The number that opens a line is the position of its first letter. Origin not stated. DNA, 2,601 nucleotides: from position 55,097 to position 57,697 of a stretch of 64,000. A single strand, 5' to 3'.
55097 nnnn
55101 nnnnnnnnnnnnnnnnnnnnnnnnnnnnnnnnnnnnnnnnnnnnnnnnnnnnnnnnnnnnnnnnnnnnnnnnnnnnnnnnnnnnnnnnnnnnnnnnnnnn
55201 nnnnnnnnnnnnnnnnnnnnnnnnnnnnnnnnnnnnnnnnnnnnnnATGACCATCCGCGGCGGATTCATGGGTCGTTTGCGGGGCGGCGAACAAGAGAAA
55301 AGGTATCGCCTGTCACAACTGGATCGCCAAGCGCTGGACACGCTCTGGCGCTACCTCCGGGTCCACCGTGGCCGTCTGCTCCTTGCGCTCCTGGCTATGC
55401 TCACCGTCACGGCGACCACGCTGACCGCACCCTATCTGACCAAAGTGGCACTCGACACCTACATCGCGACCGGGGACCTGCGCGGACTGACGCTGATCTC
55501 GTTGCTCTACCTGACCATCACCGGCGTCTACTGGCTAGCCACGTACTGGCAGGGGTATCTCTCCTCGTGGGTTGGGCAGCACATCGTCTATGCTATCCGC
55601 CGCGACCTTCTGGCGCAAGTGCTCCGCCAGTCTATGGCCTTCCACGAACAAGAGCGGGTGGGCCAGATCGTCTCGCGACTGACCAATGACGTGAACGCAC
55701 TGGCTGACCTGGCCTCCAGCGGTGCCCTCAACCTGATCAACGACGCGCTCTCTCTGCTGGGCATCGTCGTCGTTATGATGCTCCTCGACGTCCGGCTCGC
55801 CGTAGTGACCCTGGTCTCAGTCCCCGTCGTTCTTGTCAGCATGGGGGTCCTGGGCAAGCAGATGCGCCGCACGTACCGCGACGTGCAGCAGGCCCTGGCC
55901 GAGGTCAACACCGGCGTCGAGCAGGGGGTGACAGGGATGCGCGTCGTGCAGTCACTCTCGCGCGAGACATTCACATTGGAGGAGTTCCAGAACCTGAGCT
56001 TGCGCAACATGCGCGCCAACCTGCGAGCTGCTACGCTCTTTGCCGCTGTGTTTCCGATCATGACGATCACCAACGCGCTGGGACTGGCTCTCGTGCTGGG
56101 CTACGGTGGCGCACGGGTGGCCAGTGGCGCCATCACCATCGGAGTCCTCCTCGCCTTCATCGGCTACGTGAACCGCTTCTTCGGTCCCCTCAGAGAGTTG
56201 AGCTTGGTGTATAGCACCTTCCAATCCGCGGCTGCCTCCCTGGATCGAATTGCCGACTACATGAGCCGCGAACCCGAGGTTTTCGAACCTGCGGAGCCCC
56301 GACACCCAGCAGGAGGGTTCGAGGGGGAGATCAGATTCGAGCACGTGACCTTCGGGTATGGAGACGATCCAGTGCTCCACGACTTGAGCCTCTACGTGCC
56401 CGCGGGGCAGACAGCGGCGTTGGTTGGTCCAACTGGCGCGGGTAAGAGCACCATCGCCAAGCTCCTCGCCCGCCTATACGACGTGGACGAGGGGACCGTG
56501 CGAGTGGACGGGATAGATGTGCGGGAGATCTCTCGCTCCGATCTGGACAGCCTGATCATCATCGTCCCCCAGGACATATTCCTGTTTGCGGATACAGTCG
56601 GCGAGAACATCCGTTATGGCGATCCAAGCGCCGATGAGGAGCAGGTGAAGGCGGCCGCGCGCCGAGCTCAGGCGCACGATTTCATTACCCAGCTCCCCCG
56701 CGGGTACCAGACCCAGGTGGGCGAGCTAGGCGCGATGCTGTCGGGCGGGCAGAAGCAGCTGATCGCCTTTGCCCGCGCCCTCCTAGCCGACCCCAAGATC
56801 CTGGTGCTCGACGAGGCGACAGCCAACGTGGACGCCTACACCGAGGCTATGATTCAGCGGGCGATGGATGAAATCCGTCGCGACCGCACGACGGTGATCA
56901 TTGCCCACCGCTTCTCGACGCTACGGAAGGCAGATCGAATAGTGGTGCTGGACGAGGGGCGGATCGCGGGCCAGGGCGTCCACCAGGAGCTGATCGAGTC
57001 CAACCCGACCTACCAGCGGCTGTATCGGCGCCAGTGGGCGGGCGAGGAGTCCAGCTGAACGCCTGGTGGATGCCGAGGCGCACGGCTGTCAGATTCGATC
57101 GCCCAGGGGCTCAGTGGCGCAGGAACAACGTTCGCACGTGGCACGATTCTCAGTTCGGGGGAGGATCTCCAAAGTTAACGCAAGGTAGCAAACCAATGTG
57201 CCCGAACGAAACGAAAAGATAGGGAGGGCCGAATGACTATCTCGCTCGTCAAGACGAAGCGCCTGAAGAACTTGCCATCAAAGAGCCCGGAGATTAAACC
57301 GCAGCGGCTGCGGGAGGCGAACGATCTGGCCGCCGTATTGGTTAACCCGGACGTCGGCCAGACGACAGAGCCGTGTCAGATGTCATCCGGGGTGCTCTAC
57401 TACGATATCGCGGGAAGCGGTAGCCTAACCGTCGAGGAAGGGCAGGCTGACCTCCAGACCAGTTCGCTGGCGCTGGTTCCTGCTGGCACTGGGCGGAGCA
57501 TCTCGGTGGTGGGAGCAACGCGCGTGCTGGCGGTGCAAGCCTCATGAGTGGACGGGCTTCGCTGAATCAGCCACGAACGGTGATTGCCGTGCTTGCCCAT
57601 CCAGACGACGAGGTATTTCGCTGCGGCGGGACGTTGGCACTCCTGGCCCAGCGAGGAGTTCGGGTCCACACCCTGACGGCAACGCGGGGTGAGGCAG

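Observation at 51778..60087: PadR-controlled efflux island: His/Cys-rich regulator pair, duplicated His-free cupins, heterodimeric ABC exporter, LmbE-like amidase and an ABC-2 exporter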

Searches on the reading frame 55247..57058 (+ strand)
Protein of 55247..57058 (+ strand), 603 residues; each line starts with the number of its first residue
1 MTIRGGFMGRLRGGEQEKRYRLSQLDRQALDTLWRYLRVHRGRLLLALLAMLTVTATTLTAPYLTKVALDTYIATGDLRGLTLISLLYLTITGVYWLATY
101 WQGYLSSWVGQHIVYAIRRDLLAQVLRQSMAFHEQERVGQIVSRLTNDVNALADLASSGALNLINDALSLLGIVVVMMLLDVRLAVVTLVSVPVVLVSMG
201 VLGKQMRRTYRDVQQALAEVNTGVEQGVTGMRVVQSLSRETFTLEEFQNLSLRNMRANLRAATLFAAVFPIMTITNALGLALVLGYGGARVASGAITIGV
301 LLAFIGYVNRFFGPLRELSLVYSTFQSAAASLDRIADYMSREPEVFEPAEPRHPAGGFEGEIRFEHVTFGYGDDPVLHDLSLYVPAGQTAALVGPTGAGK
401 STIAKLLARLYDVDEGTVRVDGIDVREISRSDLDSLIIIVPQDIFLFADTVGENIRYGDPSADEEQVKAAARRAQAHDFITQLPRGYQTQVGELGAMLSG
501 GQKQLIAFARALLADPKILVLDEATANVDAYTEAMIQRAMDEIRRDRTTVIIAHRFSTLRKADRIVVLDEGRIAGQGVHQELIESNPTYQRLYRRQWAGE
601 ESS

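Call 3: search_protein_families(library=pfam, proteins=[window:55247-57058:+], max_evalue=0.01)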
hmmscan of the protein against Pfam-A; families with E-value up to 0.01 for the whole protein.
window:55247-57058:+ (603 aa): 12 families
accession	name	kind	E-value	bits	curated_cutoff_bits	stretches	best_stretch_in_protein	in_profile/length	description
PF00664.28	ABC_membrane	-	1.6e-50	172.8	28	1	44-315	1-274/274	ABC transporter transmembrane region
PF00005.33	ABC_tran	-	2e-31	109.9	25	1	377-526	1-137/137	ABC transporter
PF02463.25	SMC_N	-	2.8e-06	27.4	40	1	245-567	135-210/220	RecF/RecN/SMC N terminal domain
PF13401.12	AAA_22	-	4.7e-05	24.1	27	1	390-526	8-95/130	AAA domain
PF00004.35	AAA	-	9.2e-05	23.3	21.2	1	392-562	3-117/131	ATPase family associated with various cellular activities (AAA)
PF13304.12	AAA_21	-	0.0002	22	27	0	390-414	2-26/304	AAA domain, putative AbiEii toxin, Type IV TA system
PF20720.3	nSTAND3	-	0.00085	19.5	27.2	1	391-465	21-89/155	Novel STAND NTPase 3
PF13191.12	AAA_16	-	0.003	18.5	32.6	0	389-545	26-161/167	AAA ATPase domain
PF13479.12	AAA_24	-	0.0041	17.4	27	1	388-540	3-89/195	AAA domain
PF06414.18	Zeta_toxin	-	0.0049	16.8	22.3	0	392-428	21-57/199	Zeta toxin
PF13481.12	AAA_25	-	0.006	16.7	27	0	383-408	29-54/195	AAA domain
PF13238.12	AAA_18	-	0.0074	17.2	29.4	0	392-424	3-27/128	AAA domain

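Call 4: search_protein_families(library=ncbifam, proteins=[window:55247-57058:+], max_evalue=0.01)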
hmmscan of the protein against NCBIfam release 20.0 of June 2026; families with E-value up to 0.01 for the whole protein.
window:55247-57058:+ (603 aa): 189 families (the best 25 are shown)
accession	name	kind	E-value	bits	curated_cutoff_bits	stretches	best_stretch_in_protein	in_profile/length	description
TIGR02204.1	MsbA_rel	hypoth_equivalog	4.8e-144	481.2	780.4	1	27-596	3-575/576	ABC transporter, permease/ATP-binding protein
NF052233.1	CphA_assoc_ABC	equivalog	6.8e-137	457.9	880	1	26-597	168-744/766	cyanophycin metabolism-associated ABC transporter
TIGR02203.1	MsbA_lipidA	equivalog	4.1e-130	435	602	1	33-597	5-570/572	lipid A export permease/ATP-binding protein MsbA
TIGR00958.1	3a01208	subfamily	9.2e-127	424.2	874.6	1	29-592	148-710/711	antigen peptide transporter 2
NF008381.0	PRK11176.1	equivalog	7.9e-117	391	867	1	28-597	11-580/582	lipid A ABC transporter ATP-binding protein/permease MsbA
NF045513.1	HepA_fam_ABC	equivalog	1.1e-107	360.9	725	1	79-592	92-605/610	heterocyst formation ABC transporter subunit HepA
TIGR01846.1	type_I_sec_HlyB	subfamily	5e-107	358.9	725.55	1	38-596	133-692/694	type I secretion system permease/ATPase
TIGR03796.1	NHLM_micro_ABC1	equivalog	7e-107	358.4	853.3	1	22-593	134-709/710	NHLP family bacteriocin export ABC transporter peptidase/permease/ATPase subunit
NF008056.1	PRK10790.1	equivalog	2.2e-104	350.1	746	1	29-601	10-580/584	SmdB family multidrug efflux ABC transporter permease/ATP-binding protein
NF010178.0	PRK13657.1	equivalog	1.3e-102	344.1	733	1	36-597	13-571/588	glucan ABC transporter ATP-binding protein/ permease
NF008055.0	PRK10789.1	equivalog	1.8e-96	323.9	845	1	36-596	10-571/590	SmdA family multidrug ABC transporter permease/ATP-binding protein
TIGR03375.1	type_I_sec_LssB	subfamily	1e-93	314.9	693.1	1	33-586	140-692/696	type I secretion system permease/ATPase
TIGR01193.1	bacteriocin_ABC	subfamily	9.3e-90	302.1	523.85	1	20-594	134-707/708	peptide cleavage/export ABC transporter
TIGR02857.1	CydD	equivalog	1.2e-86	291.8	435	1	45-568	7-529/529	thiol reductant ABC exporter subunit CydD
TIGR01192.1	chvA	subfamily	2.2e-86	290.7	585.4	1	34-595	11-569/585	glucan export ABC transporter ATP-binding protein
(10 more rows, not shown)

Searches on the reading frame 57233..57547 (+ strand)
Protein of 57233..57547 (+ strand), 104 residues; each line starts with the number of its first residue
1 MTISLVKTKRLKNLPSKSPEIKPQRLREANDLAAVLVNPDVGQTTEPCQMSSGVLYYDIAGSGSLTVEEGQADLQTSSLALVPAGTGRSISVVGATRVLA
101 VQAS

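Call 3: search_protein_families(library=pfam, proteins=[window:57233-57547:+], max_evalue=0.01)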
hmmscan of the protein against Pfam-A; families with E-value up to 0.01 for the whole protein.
window:57233-57547:+ (104 aa): 0 families

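Call 4: search_protein_families(library=ncbifam, proteins=[window:57233-57547:+], max_evalue=0.01)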
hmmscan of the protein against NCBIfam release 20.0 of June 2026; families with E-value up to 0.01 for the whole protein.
window:57233-57547:+ (104 aa): 0 families
